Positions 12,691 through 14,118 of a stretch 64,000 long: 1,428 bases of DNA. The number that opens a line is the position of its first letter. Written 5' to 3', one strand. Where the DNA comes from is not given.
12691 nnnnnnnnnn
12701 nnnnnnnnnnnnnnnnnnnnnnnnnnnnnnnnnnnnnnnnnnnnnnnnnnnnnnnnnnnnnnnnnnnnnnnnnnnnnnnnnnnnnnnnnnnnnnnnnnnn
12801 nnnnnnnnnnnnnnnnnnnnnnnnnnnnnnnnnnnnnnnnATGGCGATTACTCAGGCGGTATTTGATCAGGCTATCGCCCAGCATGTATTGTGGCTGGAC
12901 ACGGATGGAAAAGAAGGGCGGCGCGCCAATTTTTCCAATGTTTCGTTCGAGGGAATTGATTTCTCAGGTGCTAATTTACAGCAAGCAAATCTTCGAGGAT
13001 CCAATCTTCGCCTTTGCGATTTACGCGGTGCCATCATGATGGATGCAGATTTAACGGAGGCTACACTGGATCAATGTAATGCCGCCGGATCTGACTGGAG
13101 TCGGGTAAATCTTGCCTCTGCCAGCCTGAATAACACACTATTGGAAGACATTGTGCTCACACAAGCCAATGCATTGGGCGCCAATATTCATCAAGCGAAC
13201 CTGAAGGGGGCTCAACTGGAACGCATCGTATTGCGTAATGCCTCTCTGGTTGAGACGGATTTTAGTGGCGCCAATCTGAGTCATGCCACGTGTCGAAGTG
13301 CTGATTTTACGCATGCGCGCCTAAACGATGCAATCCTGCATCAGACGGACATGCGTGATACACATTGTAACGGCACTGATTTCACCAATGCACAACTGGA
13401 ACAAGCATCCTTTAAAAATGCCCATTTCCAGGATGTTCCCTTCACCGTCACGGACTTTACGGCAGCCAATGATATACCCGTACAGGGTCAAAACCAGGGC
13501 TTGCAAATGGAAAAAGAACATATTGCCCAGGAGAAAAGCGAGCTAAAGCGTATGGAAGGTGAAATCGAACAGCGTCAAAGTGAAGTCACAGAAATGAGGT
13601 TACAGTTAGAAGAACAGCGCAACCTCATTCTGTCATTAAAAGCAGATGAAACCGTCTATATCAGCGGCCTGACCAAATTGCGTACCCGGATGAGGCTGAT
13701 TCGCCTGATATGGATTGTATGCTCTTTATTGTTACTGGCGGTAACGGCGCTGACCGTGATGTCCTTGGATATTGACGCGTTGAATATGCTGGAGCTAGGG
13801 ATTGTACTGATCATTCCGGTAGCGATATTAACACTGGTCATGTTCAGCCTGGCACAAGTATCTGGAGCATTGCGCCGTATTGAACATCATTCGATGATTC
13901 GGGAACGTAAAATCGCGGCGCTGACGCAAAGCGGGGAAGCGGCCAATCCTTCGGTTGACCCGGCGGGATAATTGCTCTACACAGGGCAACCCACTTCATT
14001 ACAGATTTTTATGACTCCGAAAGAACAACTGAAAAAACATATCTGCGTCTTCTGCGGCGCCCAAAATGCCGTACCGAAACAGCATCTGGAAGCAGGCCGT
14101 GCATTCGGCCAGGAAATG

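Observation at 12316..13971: Effector-like protein: polyproline tracts, pentapeptide-repeat beta-helix, coiled coil and a C-terminal double-TM anchor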

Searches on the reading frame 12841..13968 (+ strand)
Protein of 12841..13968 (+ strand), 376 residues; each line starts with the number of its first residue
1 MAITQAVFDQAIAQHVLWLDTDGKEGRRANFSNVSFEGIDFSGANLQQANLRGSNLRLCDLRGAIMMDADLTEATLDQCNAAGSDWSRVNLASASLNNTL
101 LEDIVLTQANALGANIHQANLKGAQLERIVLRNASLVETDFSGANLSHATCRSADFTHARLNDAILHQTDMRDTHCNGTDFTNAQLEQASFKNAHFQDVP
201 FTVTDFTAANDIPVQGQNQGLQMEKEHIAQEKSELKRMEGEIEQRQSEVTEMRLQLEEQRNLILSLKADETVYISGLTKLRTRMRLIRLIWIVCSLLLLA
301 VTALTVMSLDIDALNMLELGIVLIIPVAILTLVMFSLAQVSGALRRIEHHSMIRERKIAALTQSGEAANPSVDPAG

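Call 26: find_homologous_proteins(query=A2, max_evalue=1e-15)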
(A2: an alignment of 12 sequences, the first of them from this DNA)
Query A2 (12 sequences) (376 aa, profile of the alignment): 3252 proteins with E <= 1e-15 among 8000 candidates; the best 120 are listed.
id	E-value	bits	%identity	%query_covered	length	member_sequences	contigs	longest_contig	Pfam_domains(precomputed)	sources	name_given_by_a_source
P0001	4.1e-164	564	53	97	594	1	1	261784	PF13576.13,PF13599.14,PF00805.29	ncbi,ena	-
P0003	1.4e-162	559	51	97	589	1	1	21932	PF13576.13,PF13599.14,PF00805.29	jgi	jgi:uncharacterized protein YjbI with pentapeptide repeats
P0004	6.2e-159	547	49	98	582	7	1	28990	PF13576.13,PF13599.14,PF00805.29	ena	-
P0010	7.2e-136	471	28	97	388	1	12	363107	PF13576.13,PF13599.14,PF00805.29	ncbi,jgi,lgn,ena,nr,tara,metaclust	ncbi:MAG: hypothetical protein CMM93_06450 [Rickettsiales bacterium]|nr:hypothetical protein [Ricket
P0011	1.8e-125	437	54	94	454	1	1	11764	PF13576.13,PF13599.14,PF00805.29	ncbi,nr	ncbi:MAG: pentapeptide repeat-containing protein [Sphaerospermopsis sp. SIO1G2]|nr:pentapeptide repe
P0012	2.4e-116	407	27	97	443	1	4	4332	PF13576.13,PF13599.14,PF00805.29,PF25296.2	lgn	-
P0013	6.3e-115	402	30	96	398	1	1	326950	PF13576.13,PF13599.14,PF00805.29,PF25296.2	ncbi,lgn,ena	-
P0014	2.3e-113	397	30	84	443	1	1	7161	PF13576.13,PF13599.14,PF00805.29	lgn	-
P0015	6.5e-111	389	27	97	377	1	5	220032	PF13576.13,PF13599.14,PF00805.29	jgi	jgi:uncharacterized protein YjbI with pentapeptide repeats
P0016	5.1e-109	383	29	92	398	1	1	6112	PF13576.13,PF13599.14,PF00805.29,PF23894.3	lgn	-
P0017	5.5e-103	363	28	86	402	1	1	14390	PF13576.13,PF13599.14,PF00805.29,PF25296.2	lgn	-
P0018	3.1e-81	292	33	47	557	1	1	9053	PF13576.13,PF13599.14,PF00805.29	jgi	-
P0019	2.3e-73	266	30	48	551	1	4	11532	PF13576.13,PF13599.14,PF00805.29,PF08239.18,PF25296.2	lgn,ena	-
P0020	2.5e-73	265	30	48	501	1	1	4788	PF13576.13,PF13599.14,PF00805.29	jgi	jgi:uncharacterized protein YjbI with pentapeptide repeats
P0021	3.2e-73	265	31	49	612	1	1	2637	PF13576.13,PF13599.14,PF00805.29,PF25296.2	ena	-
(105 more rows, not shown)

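Call 28: find_encoding_contigs(protein=P0011, flank=6000, max_places=2)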
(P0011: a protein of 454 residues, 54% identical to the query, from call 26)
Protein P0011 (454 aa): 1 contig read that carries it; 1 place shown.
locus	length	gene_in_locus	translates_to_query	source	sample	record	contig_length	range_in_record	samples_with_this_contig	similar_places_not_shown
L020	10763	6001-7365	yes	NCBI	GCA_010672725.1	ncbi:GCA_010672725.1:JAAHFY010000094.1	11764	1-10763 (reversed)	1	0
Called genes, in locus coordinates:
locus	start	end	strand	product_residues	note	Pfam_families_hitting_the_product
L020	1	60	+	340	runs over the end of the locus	PF00263:Secretin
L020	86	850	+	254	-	-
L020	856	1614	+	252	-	-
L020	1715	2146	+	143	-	PF20531:DUF6746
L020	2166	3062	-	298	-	PF01218:Coprogen_oxidas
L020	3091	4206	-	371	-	PF04348:LppC, PF13458:Peripla_BP_6, PF01094:ANF_receptor (weak)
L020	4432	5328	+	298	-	PF00590:TP_methylase, PF23016:RsmI_C (weak)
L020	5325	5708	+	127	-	PF02021:UPF0102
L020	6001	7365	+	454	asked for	PF00805:Pentapeptide, PF13576:Pentapeptide_3 (faint), PF13599:Pentapeptide_4, PF00805:Pentapeptide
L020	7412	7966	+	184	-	PF18306:LDcluster4, PF03641:Lysine_decarbox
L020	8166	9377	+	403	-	PF00364:Biotin_lipoyl, PF00198:2-oxoacid_dh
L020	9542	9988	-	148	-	PF00075:RNase_H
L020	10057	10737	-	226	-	PF01636:APH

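Call 29: find_encoding_contigs(protein=P0010, flank=8000, max_places=2)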
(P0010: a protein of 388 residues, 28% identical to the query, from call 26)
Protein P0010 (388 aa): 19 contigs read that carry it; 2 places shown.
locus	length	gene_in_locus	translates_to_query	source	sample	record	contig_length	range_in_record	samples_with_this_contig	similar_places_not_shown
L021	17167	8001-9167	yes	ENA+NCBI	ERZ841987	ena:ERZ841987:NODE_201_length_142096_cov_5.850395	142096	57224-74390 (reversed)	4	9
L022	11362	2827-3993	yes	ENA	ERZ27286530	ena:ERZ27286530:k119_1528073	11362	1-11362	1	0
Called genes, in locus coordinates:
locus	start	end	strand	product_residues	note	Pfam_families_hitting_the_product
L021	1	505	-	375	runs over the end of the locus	PF02163:Peptidase_M50, PF00595:PDZ, PF13180:PDZ_2, PF17820:PDZ_6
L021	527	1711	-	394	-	PF02670:DXP_reductoisom, PF08436:DXP_redisom_C, PF13288:DXPR_C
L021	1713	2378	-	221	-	PF01148:CTP_transf_1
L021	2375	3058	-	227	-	PF01255:Prenyltransf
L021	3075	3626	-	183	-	PF01765:RRF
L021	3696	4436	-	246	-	PF00696:AA_kinase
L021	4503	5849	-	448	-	PF00483:NTP_transferase, PF01128:IspD, PF02348:CTP_transf_3, PF12804:NTP_transf_3, PF00132:Hexapep, PF25087:GMPPB_C, PF00132:Hexapep, PF14602:Hexapep_2 (weak), +1 more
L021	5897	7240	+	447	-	PF02646:RmuC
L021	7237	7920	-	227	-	PF20582:UPF0758_N (weak), PF04002:RadC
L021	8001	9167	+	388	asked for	PF00805:Pentapeptide, PF13576:Pentapeptide_3 (faint), PF00805:Pentapeptide, PF13599:Pentapeptide_4, PF00805:Pentapeptide (weak), PF13599:Pentapeptide_4, PF00805:Pentapeptide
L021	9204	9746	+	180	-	PF18306:LDcluster4, PF03641:Lysine_decarbox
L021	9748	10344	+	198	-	-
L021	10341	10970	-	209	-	PF03167:UDG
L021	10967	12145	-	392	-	PF00425:Chorismate_bind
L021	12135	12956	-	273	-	PF01063:Aminotran_4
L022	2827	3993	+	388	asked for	PF00805:Pentapeptide, PF13576:Pentapeptide_3 (faint), PF00805:Pentapeptide, PF13599:Pentapeptide_4, PF00805:Pentapeptide (weak), PF13599:Pentapeptide_4, PF00805:Pentapeptide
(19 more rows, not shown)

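Call 81: find_related_loci(query=A2, collection=viral_contigs, flank=4000)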
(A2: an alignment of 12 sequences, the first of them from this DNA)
Query A2 (376 aa) in viral_contigs; peptide patterns used: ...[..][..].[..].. (x = any residue, [..] = any of these).
18 stretches matched a pattern; 7 encode a relative of the query (tblastn E <= 1e-3); 7 distinct loci.
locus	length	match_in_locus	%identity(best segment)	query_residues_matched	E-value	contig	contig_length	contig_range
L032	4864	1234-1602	46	14-214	1e-23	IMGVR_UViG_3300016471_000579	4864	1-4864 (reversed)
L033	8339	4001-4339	41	12-207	4e-18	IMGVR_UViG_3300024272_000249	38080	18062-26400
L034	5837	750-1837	35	12-210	4e-19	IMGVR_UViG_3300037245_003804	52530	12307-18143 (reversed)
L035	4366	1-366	33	3-149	4e-14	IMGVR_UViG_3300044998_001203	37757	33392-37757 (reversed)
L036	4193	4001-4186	47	3-64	4e-13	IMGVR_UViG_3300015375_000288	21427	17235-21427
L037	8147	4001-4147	46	3-56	9e-9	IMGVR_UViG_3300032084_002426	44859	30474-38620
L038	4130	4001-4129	35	2-49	3e-5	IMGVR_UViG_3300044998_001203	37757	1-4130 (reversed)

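Call 84: search_solved_structures(query=A2, max_evalue=0.01)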
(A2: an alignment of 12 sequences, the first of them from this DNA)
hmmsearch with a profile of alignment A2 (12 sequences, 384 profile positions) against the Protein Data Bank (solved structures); distinct sequences matched with E-value up to 0.01: 44.
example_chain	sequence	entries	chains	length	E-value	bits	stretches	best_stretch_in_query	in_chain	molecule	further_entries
3du1_X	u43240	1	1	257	4.6e-43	151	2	29-176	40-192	All3740 protein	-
4yfo_A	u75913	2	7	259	7.9e-42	146.9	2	29-141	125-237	beta1_ex1 | 6beta1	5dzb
4yei_A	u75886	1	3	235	2.1e-39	138.9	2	27-141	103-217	beta1mut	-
4yc5_A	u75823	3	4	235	2.3e-39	138.8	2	27-141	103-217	beta1 | beta1 protein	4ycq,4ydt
5dra_A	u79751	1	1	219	1.3e-37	133.1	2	27-141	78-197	3beta1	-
5dns_A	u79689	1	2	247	8.7e-35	123.7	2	27-166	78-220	t1428 beta1 loop design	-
5dn0_A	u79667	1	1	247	1.5e-34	122.9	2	27-167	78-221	beta1 t1555 loop variant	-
5di5_A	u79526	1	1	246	4.4e-34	121.4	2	53-141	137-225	beta1 t801 loop variant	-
5dqa_A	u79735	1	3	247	6.5e-34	120.8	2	29-141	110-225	t3284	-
2j8k_A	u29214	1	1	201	1.4e-33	119.7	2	34-149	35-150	NP275-NP276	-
2xty_A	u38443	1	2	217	4.3e-24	88.5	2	58-206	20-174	QNRB1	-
6zt4_A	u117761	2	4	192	9.8e-24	87.3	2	65-173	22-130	Pentapeptide repeat protein MfpA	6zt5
2xtx_A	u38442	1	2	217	2.6e-21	79.4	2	58-166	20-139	QNRB1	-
2bm4_A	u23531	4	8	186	5.5e-21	78.3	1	59-176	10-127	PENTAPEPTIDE REPEAT FAMILY PROTEIN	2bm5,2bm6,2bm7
2xtw_A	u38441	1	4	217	8.3e-20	74.4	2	58-166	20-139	QNRB1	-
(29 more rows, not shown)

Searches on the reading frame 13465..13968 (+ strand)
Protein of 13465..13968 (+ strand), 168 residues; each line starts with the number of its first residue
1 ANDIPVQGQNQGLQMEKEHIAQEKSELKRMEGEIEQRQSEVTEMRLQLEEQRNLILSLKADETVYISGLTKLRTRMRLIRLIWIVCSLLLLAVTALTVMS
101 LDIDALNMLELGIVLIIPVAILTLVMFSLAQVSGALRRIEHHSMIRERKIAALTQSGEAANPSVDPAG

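Call 77: search_solved_structures(query=A4, max_evalue=1)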
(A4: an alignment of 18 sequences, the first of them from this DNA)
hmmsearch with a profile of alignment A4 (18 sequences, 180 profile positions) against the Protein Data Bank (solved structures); distinct sequences matched with E-value up to 1: 13.
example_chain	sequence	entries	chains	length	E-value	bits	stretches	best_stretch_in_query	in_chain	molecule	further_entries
7usw_A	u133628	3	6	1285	0.091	15.4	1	7-100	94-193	Transmembrane channel-like protein 1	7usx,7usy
8i3e_C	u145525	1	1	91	0.14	14.8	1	11-70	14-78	MKIAA0559 protein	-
7zr2_A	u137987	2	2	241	0.16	14.6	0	17-55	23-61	Spike protein S2',Chimeric protein mimic of SARS-CoV-2 Spike HR1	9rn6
7wjn_A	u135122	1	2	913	0.3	13.7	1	47-100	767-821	Chitin synthase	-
7wjm_A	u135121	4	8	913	0.3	13.7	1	47-100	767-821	Chitin synthase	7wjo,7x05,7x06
8k52_A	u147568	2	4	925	0.31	13.7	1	47-100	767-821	chitin synthase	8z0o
8qox_B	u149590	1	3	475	0.4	13.3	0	12-99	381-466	Conserved membrane protein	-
8bd7_L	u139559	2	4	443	0.42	13.2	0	14-76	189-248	Clusterin-associated protein 1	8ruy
2wz7_A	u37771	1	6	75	0.52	12.9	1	26-71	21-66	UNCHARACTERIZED PROTEIN YBGF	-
6f5x_A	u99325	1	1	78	0.65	12.6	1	20-70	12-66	Synaptonemal complex protein 1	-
4ojk_C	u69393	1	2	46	0.67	12.6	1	32-72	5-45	cGMP-dependent protein kinase 2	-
9ges_A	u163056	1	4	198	0.82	12.3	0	13-74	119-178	E3 ubiquitin-protein ligase CCNB1IP1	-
8auv_k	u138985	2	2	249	0.9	12.1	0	26-77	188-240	eS6 (40S ribosomal protein S6) | 40S ribosomal protein S6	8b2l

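Call 78: search_protein_families(library=pfam, alignment_id=A4, max_evalue=1)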
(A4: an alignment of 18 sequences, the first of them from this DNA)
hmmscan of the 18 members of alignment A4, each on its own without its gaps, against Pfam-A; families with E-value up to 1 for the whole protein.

A. member 1, seq(168 aa): 12 families
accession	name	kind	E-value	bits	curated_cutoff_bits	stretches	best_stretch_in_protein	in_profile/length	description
PF20990.2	DUF2207_C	-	0.0046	17.1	33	1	19-132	84-185/247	Predicted membrane protein (DUF2207) C-terminal domain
PF15397.11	DUF4618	-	0.032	14.1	34.9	1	14-56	190-231/258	Domain of unknown function (DUF4618)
PF06182.17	ABC2_membrane_6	-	0.045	14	22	1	77-146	83-151/229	ABC-2 family transporter protein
PF12795.12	MscS_porin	-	0.045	13.8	34.4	1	9-73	90-155/238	Mechanosensitive ion channel porin domain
PF19111.5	DUF5798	-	0.062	14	27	1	21-63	25-67/89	Family of unknown function (DUF5798)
PF04859.17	DUF641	-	0.097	13.5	27.6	1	12-54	78-120/127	Plant protein of unknown function (DUF641)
PF09913.15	DUF2142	-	0.2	10.8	30.1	1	67-135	312-374/395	Predicted membrane protein (DUF2142)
PF00487.30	FA_desaturase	-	0.21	11.7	29.7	1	56-130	107-182/253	Fatty acid desaturase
PF14341.11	PilX_N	-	0.25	11.8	25.5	1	113-139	6-32/51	PilX N-terminal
PF09766.14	FmiP_Thoc5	-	0.3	10.7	29.4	1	15-71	80-135/362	Fms-interacting protein/Thoc5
PF12648.12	TcpE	-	0.31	12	29.9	1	70-129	18-70/100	TcpE family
PF05278.17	PEARLI-4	-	0.34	11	29.9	1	16-62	159-209/234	Arabidopsis phospholipase-like protein (PEARLI 4)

B. families by the number of members that match (of 18 scanned): 124 families (the first 25 are shown)
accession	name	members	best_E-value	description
PF20990.2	DUF2207_C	13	2.7e-05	Predicted membrane protein (DUF2207) C-terminal domain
PF11026.13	DUF2721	4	0.0089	Protein of unknown function (DUF2721)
PF05278.17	PEARLI-4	4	0.084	Arabidopsis phospholipase-like protein (PEARLI 4)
PF06182.17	ABC2_membrane_6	3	0.00011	ABC-2 family transporter protein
PF12420.13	DUF3671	3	0.00032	Fam-L, Fam-M like protein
PF19111.5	DUF5798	3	0.0036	Family of unknown function (DUF5798)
PF12072.13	RNase_Y_N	2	5.2e-05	RNase Y N-terminal region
PF12698.13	ABC2_membrane_3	2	0.0085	ABC-2 family transporter protein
PF07246.16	Phlebovirus_NSM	2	0.015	Phlebovirus nonstructural protein NS-M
PF04859.17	DUF641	2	0.027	Plant protein of unknown function (DUF641)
PF11239.13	DUF3040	2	0.05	Protein of unknown function (DUF3040)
PF10361.14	DUF2434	2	0.057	Protein of unknown function (DUF2434)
PF08317.16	Spc7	2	0.071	Spc7 kinetochore protein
PF11262.13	Tho2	2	0.11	Transcription factor/nuclear export subunit protein 2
PF17675.6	APG6_N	2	0.12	Apg6 coiled-coil region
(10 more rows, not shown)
